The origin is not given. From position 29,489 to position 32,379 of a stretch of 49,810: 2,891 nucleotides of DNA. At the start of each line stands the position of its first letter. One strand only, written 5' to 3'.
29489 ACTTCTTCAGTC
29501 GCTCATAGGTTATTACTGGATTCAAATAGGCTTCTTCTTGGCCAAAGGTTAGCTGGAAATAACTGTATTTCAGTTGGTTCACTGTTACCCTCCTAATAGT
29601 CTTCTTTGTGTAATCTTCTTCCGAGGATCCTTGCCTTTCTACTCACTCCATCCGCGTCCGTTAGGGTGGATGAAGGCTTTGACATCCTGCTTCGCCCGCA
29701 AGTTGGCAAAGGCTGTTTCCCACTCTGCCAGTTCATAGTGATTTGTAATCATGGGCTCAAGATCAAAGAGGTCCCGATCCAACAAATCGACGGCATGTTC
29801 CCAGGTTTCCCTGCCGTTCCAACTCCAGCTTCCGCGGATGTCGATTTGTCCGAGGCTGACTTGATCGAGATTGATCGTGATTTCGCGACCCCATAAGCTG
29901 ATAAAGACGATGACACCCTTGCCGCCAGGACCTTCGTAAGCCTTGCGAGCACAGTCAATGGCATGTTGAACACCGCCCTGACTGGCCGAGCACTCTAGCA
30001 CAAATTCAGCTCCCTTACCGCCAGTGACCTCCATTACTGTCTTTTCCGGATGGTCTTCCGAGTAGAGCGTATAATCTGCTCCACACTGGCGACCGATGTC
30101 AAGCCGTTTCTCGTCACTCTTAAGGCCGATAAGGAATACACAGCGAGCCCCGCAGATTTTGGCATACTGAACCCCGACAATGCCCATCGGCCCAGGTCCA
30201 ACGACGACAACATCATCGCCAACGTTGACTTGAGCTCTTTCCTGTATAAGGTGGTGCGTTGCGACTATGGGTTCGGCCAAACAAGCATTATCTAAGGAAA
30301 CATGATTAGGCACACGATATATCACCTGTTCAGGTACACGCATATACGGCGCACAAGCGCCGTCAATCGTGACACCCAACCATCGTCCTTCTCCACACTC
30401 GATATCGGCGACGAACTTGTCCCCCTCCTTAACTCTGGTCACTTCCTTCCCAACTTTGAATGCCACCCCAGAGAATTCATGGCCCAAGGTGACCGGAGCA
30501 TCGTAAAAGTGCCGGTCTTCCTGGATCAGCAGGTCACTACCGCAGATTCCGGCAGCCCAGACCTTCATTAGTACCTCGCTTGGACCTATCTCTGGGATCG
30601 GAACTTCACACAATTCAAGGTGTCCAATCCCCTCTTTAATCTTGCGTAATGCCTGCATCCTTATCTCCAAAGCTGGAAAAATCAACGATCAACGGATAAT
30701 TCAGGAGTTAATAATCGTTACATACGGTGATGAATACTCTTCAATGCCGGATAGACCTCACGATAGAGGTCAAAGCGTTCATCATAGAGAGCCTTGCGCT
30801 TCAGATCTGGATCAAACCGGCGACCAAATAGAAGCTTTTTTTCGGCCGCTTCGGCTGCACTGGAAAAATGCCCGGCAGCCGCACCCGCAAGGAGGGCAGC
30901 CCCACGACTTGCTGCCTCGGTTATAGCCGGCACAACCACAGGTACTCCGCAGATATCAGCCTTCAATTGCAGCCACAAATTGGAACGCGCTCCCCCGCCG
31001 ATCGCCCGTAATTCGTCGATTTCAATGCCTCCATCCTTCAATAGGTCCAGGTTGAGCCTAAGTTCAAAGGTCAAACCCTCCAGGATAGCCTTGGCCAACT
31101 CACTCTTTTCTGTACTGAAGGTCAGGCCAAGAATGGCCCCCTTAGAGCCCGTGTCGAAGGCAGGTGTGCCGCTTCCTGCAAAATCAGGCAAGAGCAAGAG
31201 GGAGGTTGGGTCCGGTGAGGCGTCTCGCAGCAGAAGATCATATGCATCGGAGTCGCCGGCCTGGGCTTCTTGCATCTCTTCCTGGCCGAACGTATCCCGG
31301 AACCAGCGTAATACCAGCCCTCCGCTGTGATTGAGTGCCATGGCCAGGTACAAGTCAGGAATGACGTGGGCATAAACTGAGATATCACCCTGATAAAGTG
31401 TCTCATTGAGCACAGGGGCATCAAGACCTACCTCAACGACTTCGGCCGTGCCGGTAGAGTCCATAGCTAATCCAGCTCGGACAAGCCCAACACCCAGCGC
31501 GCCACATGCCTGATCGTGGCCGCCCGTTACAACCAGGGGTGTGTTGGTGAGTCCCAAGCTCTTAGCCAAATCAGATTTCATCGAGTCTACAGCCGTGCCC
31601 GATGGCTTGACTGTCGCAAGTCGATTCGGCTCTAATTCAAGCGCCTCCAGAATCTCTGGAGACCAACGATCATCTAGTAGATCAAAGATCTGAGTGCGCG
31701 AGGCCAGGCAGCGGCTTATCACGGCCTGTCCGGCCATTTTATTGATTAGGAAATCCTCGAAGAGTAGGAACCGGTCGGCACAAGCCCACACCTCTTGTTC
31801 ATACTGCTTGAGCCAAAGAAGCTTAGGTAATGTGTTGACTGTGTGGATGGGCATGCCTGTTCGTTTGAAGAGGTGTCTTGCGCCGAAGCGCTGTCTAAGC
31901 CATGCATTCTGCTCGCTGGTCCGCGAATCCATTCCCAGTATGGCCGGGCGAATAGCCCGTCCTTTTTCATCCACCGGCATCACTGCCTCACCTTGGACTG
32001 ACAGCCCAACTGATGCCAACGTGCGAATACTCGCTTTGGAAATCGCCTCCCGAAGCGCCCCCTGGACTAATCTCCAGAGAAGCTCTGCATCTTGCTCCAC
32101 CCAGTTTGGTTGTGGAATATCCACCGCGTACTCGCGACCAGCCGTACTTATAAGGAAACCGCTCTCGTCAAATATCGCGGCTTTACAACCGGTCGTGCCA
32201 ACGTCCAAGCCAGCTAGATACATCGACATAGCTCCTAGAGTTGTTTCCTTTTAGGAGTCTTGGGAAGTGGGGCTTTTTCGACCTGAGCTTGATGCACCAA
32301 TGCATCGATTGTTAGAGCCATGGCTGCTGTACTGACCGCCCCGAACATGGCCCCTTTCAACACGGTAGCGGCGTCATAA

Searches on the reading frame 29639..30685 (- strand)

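Call 5: search_protein_families(library=pfam, proteins=[window:29639-30685:-])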
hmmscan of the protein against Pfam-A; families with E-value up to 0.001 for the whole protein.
window:29639-30685:- (348 aa): 3 families
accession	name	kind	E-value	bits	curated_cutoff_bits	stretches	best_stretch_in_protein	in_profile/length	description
PF00107.32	ADH_zinc_N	-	1.6e-19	70.5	31.8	1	166-303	1-128/129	Zinc-binding dehydrogenase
PF08240.17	ADH_N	-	6e-17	62.2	23.5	1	34-126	1-103/104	Alcohol dehydrogenase GroES-like domain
PF16912.11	Glu_dehyd_C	-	6.3e-06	26.2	34.9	1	150-339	24-209/211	Glucose dehydrogenase C-terminus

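Call 6: search_protein_families(library=ncbifam, proteins=[window:29639-30685:-])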
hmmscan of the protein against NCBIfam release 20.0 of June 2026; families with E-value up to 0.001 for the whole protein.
window:29639-30685:- (348 aa): 24 families
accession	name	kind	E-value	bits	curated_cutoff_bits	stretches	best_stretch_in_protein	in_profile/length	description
TIGR00692.1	tdh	equivalog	1.5e-50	172.2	458.35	1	12-337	1-336/340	L-threonine 3-dehydrogenase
NF003808.0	PRK05396.1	equivalog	1.7e-50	171.8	380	1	10-338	1-337/341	L-threonine 3-dehydrogenase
NF041097.1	keto_inos_dh_IolM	equivalog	8.6e-49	166.2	450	1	22-340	39-388/389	scyllo-inosose 3-dehydrogenase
TIGR03989.1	Rxyl_3153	subfamily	3.8e-34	118.6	440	2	109-339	139-368/370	NDMA-dependent alcohol dehydrogenase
NF007642.0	PRK10309.1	equivalog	1.4e-30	106.7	550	1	20-329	9-333/347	galactitol-1-phosphate 5-dehydrogenase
NF010344.0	PRK13771.1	subfamily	5e-25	88.2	349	1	22-335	12-326/334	putative alcohol dehydrogenase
TIGR03451.1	mycoS_dep_FDH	equivalog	1.5e-24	86.5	512.9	2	149-333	170-350/358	S-(hydroxymethyl)mycothiol dehydrogenase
NF007489.0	PRK10083.1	equivalog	5.6e-24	84.7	376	1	22-249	11-252/339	Zn-dependent oxidoreductase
TIGR02818.1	adh_III_F_hyde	equivalog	2.1e-22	79.7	543.95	2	112-340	141-367/368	S-(hydroxymethyl)glutathione dehydrogenase/class III alcohol dehydrogenase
TIGR02824.1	quinone_pig3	subfamily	9.4e-22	77.4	296.8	1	18-287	10-263/325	putative NAD(P)H quinone oxidoreductase, PIG3 family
NF041172.1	AcrlCoa_red_Thmprot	equivalog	5.2e-21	74.9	500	1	22-335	12-327/334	acryloyl-CoA reductase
NF006940.0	PRK09422.1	equivalog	3.6e-19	68.9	344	2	97-287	103-284/338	alcohol dehydrogenase AdhP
NF007375.0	PRK09880.1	equivalog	8.7e-19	67.5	469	1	107-332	122-333/344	L-idonate 5-dehydrogenase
TIGR03366.1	HpnZ_proposed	hypoth_equivalog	1.7e-17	63.6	328.1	2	109-319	108-312/315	putative phosphonate catabolism associated alcohol dehydrogenase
TIGR03201.1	dearomat_had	equivalog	5.6e-15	55.3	338.65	1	23-328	11-335/349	6-hydroxycyclohex-1-ene-1-carbonyl-CoA dehydrogenase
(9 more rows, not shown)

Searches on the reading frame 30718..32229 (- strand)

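Call 5: search_protein_families(library=pfam, proteins=[window:30718-32229:-])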
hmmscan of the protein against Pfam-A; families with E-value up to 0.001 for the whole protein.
window:30718-32229:- (503 aa): 2 families
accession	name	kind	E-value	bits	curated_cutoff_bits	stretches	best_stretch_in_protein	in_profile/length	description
PF00370.27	FGGY_N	-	1.5e-54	185.6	28.8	1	4-246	1-245/245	FGGY family of carbohydrate kinases, N-terminal domain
PF02782.22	FGGY_C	-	3.8e-36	125.2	27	1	258-452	4-198/198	FGGY family of carbohydrate kinases, C-terminal domain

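Call 6: search_protein_families(library=ncbifam, proteins=[window:30718-32229:-])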
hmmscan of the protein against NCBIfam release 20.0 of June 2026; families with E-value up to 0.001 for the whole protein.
window:30718-32229:- (503 aa): 12 families
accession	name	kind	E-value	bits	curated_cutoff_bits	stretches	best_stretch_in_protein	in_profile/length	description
TIGR01312.1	XylB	equivalog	2.5e-98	329.7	380.25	1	7-493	2-480/481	xylulokinase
NF008187.0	PRK10939.1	equivalog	1.3e-71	241.8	528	1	3-496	4-503/521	autoinducer-2 kinase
NF011601.0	PRK15027.1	equivalog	7.1e-67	225.8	912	1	4-498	2-481/484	xylulokinase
TIGR01314.1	gntK_FGGY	equivalog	1.7e-64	218.2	648.55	1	4-474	1-471/505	gluconokinase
NF000756.0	PRK00047.1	subfamily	2.4e-57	194.4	498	1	2-480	4-479/502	glycerol kinase GlpK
TIGR01311.1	glycerol_kin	equivalog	1.4e-55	188.6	590.35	1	4-478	2-476/496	glycerol kinase GlpK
TIGR02628.1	fuculo_kin_coli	equivalog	6.1e-45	154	470.9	1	8-465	6-455/465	L-fuculokinase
TIGR01315.1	5C_CHO_kinase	subfamily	4.1e-36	124.8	408.7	1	6-492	3-533/541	FGGY family pentulose kinase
NF003154.0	PRK04123.1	equivalog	1.2e-30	106.8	428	1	132-493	159-534/554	ribulokinase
TIGR02627.1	rhamnulo_kin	equivalog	3.4e-26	91.8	527.95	2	68-280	65-272/454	rhamnulokinase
NF007925.0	PRK10640.1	equivalog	7.6e-23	80.7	639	2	63-281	67-279/489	rhamnulokinase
TIGR01234.1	L-ribulokinase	equivalog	9.1e-22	77.5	583.25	1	130-492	155-526/536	ribulokinase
